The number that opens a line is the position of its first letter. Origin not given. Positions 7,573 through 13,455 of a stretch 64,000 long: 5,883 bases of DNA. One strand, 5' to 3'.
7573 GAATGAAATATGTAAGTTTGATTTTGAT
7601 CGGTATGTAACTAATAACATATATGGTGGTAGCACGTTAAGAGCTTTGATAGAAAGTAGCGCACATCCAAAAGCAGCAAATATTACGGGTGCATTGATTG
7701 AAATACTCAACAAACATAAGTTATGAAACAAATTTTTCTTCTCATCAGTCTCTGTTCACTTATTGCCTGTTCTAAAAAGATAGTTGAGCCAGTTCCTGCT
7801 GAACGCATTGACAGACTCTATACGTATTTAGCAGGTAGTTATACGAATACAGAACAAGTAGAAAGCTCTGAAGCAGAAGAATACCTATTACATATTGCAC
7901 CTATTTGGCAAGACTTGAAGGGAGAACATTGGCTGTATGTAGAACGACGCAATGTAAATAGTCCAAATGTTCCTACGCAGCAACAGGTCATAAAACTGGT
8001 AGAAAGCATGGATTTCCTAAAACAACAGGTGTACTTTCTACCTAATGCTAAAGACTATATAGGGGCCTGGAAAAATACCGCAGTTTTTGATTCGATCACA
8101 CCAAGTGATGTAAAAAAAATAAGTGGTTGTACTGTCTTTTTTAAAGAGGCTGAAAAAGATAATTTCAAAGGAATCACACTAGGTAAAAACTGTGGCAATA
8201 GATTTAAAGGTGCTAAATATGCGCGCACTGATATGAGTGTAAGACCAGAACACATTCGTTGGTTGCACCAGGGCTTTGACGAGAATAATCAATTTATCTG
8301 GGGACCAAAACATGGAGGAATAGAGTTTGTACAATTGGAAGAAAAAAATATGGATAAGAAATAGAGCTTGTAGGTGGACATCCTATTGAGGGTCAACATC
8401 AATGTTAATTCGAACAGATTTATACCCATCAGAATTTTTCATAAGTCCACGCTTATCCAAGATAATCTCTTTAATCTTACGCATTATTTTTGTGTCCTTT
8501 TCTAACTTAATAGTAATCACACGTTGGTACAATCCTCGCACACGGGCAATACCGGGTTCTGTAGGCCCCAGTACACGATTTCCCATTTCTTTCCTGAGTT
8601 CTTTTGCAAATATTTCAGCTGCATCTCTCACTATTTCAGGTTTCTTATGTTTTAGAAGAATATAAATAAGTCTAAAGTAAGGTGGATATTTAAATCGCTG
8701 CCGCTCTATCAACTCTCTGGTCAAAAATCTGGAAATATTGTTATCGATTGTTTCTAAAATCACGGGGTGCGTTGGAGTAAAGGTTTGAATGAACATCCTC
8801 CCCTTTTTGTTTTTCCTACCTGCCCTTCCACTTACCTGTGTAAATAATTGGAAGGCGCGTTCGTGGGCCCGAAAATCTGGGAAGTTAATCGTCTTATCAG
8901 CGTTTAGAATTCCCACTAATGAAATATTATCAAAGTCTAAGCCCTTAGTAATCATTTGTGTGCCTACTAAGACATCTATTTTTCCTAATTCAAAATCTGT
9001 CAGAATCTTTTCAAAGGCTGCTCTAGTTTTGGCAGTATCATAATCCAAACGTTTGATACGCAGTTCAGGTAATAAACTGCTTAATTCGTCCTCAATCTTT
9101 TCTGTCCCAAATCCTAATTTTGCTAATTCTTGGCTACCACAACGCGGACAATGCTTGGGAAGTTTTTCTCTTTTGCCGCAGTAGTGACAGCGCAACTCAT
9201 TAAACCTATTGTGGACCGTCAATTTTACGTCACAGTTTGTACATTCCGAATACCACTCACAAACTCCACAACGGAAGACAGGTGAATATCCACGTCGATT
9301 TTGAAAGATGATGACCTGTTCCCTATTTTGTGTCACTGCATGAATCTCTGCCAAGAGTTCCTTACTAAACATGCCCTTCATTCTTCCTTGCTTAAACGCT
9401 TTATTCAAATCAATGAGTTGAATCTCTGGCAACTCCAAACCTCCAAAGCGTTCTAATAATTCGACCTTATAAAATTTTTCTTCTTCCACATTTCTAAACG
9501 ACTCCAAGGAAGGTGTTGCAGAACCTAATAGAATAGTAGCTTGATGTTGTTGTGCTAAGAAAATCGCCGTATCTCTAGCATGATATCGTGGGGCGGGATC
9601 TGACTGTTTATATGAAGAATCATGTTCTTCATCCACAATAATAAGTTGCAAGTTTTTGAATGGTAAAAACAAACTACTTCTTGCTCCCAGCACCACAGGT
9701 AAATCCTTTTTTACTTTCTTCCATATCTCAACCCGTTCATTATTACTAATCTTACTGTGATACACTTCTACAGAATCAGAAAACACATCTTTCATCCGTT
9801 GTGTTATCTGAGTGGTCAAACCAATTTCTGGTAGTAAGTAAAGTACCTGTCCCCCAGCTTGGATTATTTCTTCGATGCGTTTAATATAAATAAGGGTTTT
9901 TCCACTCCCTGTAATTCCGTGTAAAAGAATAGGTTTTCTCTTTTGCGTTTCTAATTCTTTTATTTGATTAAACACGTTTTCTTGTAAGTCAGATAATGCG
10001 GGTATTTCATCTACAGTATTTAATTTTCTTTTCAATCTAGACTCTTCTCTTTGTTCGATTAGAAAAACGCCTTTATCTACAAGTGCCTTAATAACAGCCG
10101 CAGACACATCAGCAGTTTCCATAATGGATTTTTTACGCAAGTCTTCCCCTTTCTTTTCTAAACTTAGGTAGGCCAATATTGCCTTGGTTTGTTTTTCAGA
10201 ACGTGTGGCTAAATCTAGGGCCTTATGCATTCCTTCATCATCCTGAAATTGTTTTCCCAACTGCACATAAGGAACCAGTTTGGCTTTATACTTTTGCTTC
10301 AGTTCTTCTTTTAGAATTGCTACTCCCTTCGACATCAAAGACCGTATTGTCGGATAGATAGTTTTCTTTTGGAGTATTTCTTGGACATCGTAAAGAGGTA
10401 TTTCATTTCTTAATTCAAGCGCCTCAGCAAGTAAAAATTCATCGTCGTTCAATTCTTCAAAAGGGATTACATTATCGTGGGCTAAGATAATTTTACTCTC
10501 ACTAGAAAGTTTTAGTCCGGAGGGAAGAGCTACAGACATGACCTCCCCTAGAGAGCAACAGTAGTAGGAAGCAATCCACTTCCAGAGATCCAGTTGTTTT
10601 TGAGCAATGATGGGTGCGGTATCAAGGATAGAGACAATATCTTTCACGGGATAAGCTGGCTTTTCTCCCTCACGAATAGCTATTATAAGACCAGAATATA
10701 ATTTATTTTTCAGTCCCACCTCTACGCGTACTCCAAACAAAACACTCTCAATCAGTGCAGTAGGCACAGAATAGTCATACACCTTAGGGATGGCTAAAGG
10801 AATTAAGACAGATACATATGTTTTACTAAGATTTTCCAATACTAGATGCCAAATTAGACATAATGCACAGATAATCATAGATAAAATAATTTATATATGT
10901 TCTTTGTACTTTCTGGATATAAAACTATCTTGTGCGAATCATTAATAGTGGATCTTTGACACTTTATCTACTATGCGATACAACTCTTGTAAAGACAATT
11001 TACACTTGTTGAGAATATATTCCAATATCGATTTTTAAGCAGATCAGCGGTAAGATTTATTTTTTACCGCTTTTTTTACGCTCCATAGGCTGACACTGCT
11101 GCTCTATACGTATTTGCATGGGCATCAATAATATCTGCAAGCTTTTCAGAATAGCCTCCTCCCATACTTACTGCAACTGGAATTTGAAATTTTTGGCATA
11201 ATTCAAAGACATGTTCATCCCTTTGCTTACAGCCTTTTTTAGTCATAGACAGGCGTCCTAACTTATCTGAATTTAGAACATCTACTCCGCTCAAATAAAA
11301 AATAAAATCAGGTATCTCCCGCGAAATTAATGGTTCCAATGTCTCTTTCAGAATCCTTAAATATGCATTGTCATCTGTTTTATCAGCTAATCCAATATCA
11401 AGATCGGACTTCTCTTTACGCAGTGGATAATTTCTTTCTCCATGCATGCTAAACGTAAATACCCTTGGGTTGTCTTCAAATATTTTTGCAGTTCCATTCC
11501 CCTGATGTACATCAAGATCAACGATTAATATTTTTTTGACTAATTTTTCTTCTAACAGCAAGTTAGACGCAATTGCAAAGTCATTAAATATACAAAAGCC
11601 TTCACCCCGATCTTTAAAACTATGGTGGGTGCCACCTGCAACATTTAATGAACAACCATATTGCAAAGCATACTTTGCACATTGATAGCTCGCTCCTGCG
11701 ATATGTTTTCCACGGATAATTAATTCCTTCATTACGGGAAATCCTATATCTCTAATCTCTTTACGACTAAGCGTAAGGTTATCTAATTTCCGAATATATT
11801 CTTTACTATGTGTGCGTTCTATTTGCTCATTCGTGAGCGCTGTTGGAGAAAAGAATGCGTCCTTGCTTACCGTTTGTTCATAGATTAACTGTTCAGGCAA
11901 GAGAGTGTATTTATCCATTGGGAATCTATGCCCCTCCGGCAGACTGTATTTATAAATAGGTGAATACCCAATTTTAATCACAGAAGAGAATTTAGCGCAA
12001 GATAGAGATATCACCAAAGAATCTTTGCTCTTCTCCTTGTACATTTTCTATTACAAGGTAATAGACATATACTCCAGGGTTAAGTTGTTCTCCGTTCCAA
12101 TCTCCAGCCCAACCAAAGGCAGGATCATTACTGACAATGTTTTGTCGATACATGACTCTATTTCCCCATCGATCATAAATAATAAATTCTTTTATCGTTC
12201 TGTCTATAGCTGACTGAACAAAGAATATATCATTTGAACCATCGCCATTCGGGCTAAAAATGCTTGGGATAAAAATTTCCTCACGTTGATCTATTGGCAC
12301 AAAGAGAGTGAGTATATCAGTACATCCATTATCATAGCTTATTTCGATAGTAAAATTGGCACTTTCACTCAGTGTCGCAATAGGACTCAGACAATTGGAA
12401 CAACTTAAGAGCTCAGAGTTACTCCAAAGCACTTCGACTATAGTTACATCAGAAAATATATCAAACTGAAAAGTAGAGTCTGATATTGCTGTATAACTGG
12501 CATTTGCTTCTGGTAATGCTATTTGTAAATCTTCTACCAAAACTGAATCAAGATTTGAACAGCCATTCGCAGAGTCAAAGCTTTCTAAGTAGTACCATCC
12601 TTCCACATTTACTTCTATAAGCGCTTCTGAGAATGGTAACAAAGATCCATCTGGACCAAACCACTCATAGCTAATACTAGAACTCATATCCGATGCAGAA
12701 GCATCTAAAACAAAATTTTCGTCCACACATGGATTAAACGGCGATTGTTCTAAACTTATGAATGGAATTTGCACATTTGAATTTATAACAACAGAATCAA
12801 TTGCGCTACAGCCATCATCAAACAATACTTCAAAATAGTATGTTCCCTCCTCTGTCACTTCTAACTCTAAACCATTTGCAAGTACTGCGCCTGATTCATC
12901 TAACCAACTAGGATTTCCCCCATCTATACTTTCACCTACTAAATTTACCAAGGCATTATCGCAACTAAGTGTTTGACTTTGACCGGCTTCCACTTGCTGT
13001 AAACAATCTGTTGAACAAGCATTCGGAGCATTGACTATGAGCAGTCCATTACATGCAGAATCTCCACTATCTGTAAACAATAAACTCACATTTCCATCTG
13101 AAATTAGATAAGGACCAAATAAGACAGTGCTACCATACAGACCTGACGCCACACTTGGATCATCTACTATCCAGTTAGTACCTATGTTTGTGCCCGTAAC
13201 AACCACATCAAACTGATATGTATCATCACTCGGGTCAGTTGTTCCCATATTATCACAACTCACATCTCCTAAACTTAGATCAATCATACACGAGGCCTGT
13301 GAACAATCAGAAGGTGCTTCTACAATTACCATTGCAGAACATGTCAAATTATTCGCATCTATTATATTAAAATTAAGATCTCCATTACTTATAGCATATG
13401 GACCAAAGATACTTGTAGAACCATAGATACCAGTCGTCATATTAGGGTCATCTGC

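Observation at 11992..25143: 4383-aa T9SS type B cargo built from 37 copies of an unassigned ~97-aa four-Cys repeat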

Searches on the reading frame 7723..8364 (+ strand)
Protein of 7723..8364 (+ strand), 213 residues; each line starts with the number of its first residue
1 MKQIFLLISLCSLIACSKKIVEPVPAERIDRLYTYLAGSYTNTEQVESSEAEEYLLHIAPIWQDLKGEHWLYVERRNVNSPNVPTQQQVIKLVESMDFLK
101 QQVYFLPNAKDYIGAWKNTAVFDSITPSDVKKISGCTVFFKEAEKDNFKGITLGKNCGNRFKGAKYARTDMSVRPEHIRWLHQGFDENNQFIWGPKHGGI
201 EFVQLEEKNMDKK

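Call 17: search_protein_families(library=pfam, proteins=[window:7723-8364:+], max_evalue=0.01)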
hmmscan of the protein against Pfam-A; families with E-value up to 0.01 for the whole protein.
window:7723-8364:+ (213 aa): 1 family
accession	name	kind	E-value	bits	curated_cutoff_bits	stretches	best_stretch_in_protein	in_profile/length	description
PF06206.17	CpeT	-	1e-28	100.9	21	1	32-202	2-179/181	CpeT/CpcT family (DUF1001)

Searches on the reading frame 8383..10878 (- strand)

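Call 17: search_protein_families(library=pfam, proteins=[window:8383-10878:-], max_evalue=0.01)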
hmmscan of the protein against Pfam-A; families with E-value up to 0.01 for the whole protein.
window:8383-10878:- (831 aa): 9 families
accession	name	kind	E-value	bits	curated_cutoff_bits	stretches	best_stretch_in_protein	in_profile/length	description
PF17764.6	PriA_3primeBD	-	1e-24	86.6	22.7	1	23-119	1-96/96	3'DNA-binding domain (3'BD)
PF00270.35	DEAD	-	2.2e-20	73.5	26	1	298-460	3-163/167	DEAD/DEAH box helicase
PF04851.21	ResIII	-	1.9e-17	64.1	22.5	1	295-457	4-163/164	Type III restriction enzyme, res subunit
PF18074.6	PriA_C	-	2.6e-13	51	26.9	1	733-830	1-95/95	Primosomal protein N C-terminal domain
PF00271.37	Helicase_C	-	8.6e-13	49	23.5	1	607-689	39-109/110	Helicase conserved C-terminal domain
PF18319.7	Zn_ribbon_PriA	-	1.6e-10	41.2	26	1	546-572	1-27/27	PriA DNA helicase Cys-rich region (CRR) domain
PF13245.12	AAA_19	-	0.00048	20.8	25.1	1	311-420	8-101/134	AAA domain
PF22590.2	Cas3-like_C_2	-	0.0035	18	27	0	342-392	2-54/106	CRISPR-associated nuclease/helicase Cas3, C-terminal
PF07191.17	Zn_ribbon_6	-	0.0061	17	25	0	545-583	2-38/67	Double zinc ribbon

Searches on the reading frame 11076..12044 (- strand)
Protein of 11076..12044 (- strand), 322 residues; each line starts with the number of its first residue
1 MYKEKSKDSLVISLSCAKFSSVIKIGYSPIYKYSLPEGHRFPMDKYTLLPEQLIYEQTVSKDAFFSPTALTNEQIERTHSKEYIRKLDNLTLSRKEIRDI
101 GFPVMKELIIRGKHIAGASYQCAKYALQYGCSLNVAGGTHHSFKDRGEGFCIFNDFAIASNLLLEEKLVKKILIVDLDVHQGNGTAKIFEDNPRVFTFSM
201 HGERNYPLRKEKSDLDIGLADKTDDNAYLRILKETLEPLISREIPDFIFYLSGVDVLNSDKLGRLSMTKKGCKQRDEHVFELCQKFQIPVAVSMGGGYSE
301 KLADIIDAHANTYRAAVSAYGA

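Call 17: search_protein_families(library=pfam, proteins=[window:11076-12044:-], max_evalue=0.01)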
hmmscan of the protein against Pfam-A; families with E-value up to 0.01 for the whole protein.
window:11076-12044:- (322 aa): 1 family
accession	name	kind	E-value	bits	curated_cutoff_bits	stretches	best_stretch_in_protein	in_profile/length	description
PF00850.24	Hist_deacetyl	-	1.2e-58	199.3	27.9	1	40-310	2-295/298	Histone deacetylase domain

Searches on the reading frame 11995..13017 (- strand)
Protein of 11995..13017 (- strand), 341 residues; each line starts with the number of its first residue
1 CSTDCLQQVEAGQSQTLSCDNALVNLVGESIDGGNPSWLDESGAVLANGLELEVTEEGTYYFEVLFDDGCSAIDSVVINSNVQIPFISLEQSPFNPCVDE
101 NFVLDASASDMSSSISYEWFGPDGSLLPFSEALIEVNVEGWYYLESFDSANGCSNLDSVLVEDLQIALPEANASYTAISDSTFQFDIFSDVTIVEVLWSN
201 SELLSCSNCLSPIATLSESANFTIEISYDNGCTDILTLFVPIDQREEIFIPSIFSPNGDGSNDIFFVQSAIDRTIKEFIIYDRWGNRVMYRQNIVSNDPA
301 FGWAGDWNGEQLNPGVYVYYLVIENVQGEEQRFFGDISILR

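Call 11: search_protein_families(library=pfam, proteins=[window:11995-13017:-], max_evalue=10)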
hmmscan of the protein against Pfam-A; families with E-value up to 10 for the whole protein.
window:11995-13017:- (341 aa): 2 families
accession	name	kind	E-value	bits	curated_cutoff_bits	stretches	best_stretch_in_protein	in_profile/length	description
PF13585.12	CHU_C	-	2.5e-14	53.6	27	1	249-331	2-80/86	CHU_C Type IX secretion signal domain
PF19081.6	Ig_7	-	0.00067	20.3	27.3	2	95-155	11-72/84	Ig-like domain CHU_C associated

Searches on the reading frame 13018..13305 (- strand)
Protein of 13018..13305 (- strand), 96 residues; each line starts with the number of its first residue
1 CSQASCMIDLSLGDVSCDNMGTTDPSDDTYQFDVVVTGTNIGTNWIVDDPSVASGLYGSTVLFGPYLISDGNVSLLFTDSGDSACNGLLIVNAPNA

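Call 11: search_protein_families(library=pfam, proteins=[window:13018-13305:-], max_evalue=10)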
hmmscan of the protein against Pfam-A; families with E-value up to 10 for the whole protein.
window:13018-13305:- (96 aa): 2 families
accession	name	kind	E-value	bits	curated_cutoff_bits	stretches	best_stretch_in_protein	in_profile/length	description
PF22829.2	HphA_C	-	0.044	14.6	31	1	37-80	48-90/113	HphA C-terminal domain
PF12217.14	End_beta_propel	-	0.15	11.4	24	1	7-83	282-356/367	Catalytic beta propeller domain of bacteriophage endosialidase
